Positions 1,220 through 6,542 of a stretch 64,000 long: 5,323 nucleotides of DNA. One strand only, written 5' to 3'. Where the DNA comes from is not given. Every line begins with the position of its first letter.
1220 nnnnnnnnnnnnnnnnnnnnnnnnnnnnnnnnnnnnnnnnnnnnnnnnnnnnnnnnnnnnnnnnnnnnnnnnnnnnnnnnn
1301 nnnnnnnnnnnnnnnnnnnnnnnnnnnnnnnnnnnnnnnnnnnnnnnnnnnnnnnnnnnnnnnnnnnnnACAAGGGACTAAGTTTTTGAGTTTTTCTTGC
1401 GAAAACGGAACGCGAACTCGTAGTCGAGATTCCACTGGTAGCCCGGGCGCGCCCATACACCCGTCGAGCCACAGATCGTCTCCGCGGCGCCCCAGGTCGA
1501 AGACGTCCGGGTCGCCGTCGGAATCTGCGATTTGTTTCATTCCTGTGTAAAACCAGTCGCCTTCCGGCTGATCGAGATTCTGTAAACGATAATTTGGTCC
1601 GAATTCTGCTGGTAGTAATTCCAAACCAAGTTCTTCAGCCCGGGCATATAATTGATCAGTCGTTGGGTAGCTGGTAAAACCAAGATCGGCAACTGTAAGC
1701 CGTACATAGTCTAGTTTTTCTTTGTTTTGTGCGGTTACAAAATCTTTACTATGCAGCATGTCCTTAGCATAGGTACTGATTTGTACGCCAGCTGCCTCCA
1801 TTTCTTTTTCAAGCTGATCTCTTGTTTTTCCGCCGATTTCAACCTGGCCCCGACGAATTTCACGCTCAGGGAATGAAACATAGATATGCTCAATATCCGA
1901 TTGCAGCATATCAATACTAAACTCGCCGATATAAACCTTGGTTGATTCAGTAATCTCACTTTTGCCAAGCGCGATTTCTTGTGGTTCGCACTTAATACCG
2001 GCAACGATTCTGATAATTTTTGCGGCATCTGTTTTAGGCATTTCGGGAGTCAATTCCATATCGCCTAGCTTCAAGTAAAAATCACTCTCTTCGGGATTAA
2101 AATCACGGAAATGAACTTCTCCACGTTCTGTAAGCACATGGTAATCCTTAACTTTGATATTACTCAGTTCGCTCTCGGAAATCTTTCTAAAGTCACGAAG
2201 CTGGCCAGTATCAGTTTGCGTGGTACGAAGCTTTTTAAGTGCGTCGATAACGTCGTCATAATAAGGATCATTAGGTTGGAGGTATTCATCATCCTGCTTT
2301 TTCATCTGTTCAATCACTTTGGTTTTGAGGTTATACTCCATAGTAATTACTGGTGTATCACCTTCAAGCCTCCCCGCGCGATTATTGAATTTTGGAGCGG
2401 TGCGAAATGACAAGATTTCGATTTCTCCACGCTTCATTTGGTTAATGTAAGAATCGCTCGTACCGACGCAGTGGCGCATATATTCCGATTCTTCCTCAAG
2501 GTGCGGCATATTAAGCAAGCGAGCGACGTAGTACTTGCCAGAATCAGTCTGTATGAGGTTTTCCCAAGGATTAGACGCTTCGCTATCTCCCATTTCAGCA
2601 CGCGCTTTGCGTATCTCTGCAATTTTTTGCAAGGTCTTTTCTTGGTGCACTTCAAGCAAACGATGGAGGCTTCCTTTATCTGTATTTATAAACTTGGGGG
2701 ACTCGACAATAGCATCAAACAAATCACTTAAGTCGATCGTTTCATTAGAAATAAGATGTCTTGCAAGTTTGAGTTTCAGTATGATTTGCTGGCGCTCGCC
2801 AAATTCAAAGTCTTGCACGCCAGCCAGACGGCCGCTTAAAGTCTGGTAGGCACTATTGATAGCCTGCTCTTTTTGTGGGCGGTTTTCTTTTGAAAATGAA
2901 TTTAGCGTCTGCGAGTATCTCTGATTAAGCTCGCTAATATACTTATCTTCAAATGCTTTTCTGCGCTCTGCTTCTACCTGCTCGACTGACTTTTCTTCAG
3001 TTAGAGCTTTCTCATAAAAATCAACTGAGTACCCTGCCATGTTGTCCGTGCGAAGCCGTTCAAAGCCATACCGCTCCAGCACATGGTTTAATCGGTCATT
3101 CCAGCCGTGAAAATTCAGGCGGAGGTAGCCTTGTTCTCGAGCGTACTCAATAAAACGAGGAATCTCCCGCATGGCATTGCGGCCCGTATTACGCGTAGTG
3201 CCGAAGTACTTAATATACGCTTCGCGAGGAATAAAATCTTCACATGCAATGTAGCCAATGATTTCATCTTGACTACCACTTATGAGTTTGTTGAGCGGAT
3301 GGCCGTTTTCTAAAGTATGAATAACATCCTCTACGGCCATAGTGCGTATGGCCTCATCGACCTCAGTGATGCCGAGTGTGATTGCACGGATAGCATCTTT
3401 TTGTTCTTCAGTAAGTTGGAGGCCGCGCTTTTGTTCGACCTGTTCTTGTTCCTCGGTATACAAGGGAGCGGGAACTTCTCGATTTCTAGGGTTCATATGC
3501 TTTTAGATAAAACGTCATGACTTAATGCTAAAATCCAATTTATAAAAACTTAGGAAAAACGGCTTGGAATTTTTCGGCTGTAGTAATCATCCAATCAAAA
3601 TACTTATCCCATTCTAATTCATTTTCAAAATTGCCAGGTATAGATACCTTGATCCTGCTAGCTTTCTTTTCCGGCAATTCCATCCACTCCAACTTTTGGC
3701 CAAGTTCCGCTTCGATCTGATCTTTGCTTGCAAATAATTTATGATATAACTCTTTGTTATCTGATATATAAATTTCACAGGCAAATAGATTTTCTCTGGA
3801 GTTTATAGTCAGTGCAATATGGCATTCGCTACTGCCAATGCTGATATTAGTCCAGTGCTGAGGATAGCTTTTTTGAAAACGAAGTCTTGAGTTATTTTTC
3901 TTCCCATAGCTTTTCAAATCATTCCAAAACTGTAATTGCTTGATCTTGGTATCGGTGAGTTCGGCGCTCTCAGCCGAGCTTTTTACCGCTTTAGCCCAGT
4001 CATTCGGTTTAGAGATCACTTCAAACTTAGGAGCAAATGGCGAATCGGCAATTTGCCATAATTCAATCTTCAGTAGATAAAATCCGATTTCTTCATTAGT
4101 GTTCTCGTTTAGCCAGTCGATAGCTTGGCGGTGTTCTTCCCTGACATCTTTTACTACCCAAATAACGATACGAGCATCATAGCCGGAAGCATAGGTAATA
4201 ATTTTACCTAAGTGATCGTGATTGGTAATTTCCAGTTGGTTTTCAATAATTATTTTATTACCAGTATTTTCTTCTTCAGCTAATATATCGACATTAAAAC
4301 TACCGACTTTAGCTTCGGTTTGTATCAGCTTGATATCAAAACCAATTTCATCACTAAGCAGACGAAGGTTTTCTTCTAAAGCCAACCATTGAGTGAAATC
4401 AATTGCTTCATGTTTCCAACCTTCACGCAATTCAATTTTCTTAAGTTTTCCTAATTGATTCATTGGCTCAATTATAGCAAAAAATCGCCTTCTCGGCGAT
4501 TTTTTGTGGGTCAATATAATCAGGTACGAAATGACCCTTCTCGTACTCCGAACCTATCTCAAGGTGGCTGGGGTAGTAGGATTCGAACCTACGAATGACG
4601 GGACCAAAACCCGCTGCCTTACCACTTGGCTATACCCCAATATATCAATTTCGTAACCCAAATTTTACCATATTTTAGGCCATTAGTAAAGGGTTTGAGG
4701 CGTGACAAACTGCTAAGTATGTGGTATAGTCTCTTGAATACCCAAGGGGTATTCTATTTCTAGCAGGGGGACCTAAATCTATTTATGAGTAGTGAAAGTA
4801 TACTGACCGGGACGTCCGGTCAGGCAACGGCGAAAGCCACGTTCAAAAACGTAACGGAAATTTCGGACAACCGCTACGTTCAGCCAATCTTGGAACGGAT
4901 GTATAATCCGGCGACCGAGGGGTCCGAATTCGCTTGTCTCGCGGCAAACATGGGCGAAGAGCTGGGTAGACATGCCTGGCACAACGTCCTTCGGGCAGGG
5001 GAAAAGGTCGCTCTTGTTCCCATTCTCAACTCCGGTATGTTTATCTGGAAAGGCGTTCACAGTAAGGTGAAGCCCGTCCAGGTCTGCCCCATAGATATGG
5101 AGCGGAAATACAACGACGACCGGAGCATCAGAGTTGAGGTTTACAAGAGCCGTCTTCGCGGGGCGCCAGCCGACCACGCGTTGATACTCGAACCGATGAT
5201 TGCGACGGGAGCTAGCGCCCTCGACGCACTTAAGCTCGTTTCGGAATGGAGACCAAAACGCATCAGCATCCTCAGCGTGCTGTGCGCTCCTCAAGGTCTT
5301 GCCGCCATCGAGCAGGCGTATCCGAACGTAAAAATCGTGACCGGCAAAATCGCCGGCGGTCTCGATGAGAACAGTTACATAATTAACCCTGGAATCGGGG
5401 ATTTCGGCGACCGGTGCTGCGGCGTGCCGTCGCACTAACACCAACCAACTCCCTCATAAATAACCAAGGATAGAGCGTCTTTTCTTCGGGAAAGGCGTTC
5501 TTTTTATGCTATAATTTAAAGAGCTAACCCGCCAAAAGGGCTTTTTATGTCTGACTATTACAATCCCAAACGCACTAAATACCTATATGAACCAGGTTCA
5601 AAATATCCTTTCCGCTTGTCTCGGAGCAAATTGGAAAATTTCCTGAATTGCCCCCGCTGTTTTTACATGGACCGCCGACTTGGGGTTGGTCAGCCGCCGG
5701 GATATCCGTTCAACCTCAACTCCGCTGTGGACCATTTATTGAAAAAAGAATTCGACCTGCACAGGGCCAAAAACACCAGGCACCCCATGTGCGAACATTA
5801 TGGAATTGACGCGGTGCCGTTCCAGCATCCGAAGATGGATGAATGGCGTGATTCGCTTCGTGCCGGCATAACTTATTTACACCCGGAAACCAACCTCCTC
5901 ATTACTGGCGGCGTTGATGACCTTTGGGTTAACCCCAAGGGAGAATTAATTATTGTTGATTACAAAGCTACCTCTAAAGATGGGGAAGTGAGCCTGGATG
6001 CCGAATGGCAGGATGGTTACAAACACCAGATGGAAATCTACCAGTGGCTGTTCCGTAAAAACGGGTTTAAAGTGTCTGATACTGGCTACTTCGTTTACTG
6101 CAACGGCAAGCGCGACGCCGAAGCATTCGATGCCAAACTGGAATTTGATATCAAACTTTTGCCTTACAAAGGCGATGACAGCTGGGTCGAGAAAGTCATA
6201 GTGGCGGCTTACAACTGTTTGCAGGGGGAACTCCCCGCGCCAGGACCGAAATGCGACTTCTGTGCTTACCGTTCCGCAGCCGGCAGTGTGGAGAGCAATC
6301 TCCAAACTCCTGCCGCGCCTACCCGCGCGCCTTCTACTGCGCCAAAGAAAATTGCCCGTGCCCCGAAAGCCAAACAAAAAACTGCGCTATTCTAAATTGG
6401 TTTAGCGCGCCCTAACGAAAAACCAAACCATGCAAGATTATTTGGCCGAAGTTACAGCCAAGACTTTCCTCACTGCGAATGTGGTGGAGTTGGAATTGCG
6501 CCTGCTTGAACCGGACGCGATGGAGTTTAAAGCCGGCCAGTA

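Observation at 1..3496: Complete diversity-generating retroelement (RT, Avd, TR/VR, CLec-type target) at the window edge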

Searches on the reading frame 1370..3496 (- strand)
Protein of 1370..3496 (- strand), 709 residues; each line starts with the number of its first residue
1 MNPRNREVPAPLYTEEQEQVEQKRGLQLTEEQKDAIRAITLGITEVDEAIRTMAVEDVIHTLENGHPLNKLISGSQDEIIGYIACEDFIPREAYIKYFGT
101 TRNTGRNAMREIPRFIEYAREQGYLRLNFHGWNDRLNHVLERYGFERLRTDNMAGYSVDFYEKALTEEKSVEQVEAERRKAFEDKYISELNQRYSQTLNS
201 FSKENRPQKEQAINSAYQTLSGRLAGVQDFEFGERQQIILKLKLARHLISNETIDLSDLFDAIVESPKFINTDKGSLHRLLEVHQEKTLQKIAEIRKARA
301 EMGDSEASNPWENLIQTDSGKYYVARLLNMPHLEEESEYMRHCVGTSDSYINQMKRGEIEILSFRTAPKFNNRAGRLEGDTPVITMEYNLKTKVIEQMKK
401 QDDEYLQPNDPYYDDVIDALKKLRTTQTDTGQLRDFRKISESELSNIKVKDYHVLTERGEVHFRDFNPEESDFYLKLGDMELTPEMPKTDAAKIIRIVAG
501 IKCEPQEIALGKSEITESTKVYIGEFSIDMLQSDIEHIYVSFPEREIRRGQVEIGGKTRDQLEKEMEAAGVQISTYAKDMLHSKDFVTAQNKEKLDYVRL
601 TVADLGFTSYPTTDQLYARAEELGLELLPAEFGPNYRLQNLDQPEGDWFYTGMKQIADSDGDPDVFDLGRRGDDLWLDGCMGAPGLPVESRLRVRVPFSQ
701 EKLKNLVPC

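Call 7: search_protein_families(library=pfam, proteins=[window:1370-3496:-], max_evalue=0.1)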
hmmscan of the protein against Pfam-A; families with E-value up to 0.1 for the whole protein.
window:1370-3496:- (709 aa): 1 family
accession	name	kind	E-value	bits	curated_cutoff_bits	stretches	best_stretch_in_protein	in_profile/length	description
PF14284.11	PcfJ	-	1.4e-07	31.8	25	1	278-399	25-132/147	PcfJ-like protein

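Call 8: search_protein_families(library=ncbifam, proteins=[window:1370-3496:-], max_evalue=0.1)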
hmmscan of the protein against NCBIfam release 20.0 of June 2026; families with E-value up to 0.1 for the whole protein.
window:1370-3496:- (709 aa): 1 family
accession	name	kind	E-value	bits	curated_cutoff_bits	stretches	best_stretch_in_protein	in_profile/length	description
NF004428.0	PRK05771.2-1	equivalog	0.025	12.7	766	1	133-203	220-285/680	V-type ATP synthase subunit I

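Call 14: find_encoding_contigs(protein=window:1370-3496:-, flank=10000, max_places=6)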
Protein window:1370-3496:- (709 aa): 2 contigs read that carry it; 1 place shown.
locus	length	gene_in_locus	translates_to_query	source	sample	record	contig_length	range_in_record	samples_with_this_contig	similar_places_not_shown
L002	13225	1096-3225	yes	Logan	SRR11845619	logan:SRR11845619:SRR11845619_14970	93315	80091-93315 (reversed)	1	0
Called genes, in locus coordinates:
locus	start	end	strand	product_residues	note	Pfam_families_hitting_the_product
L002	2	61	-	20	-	?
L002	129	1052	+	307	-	PF14088:DUF4268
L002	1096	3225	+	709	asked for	-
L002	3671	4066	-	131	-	PF22296:bAvd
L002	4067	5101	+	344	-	PF00078:RVT_1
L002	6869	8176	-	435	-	PF00239:Resolvase, PF07508:Recombinase, PF13408:Zn_ribbon_recom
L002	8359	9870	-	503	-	PF00270:DEAD, PF05876:GpA_ATPase (weak)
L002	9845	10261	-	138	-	-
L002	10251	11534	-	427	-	PF02195:ParB_N, PF01555:N6_N4_Mtase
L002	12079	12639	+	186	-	-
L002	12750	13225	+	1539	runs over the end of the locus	PF13086:AAA_11, PF13245:AAA_19 (faint), PF13604:AAA_30 (weak), PF20720:nSTAND3 (faint), PF13087:AAA_12, PF18741:MTES_1575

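Call 84: search_protein_families(library=padloc, proteins=[window:1370-3496:-], max_evalue=0.01)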
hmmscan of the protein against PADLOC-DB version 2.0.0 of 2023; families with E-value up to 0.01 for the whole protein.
window:1370-3496:- (709 aa): 0 families

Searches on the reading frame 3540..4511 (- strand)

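Call 17: search_protein_families(library=pfam, proteins=[window:3540-4511:-], max_evalue=1)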
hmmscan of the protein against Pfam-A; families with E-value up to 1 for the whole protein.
window:3540-4511:- (323 aa): 1 family
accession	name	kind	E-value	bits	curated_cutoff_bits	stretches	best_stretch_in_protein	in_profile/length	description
PF14088.11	DUF4268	-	4.7e-33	114.6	27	1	192-322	2-139/140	Domain of unknown function (DUF4268)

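Call 84: search_protein_families(library=padloc, proteins=[window:3540-4511:-], max_evalue=0.01)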
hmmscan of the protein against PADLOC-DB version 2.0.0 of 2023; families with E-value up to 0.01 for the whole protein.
window:3540-4511:- (323 aa): 4 families
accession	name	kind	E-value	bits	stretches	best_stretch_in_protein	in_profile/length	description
PDLC04911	PDC-S11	-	3e-124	412.4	1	17-322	1-311/318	-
PDLC04912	PDC-S11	-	2.7e-119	396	1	17-320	1-307/313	-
PDLC04914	PDC-S11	-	4.1e-89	296.9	1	17-322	1-307/314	-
PDLC04913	PDC-S11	-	2.1e-21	74.4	1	116-321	149-362/375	-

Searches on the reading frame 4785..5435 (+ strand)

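Call 91: search_protein_families(library=pfam, proteins=[window:4785-5435:+], max_evalue=0.00001)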
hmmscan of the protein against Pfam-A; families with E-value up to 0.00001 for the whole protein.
window:4785-5435:+ (217 aa): 1 family
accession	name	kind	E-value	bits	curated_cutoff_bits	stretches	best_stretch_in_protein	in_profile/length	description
PF14681.12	UPRTase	-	4e-30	105.3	27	1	66-211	59-203/206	Uracil phosphoribosyltransferase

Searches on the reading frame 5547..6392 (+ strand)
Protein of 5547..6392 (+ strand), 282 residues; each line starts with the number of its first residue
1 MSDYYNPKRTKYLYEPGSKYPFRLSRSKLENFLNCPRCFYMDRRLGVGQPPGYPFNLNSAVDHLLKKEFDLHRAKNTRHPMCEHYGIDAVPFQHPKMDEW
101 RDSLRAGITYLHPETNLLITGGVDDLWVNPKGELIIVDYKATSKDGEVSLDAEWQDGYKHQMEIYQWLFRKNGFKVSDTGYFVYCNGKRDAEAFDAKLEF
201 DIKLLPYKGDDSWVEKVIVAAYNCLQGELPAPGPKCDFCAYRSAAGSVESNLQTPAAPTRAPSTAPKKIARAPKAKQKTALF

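Call 91: search_protein_families(library=pfam, proteins=[window:5547-6392:+], max_evalue=0.00001)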
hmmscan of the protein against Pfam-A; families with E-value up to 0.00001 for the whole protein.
window:5547-6392:+ (282 aa): 1 family
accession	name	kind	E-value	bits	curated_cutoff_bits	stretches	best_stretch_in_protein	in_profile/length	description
PF12705.13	PDDEXK_1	-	1.9e-14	54.6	22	1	96-243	95-244/247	PD-(D/E)XK nuclease superfamily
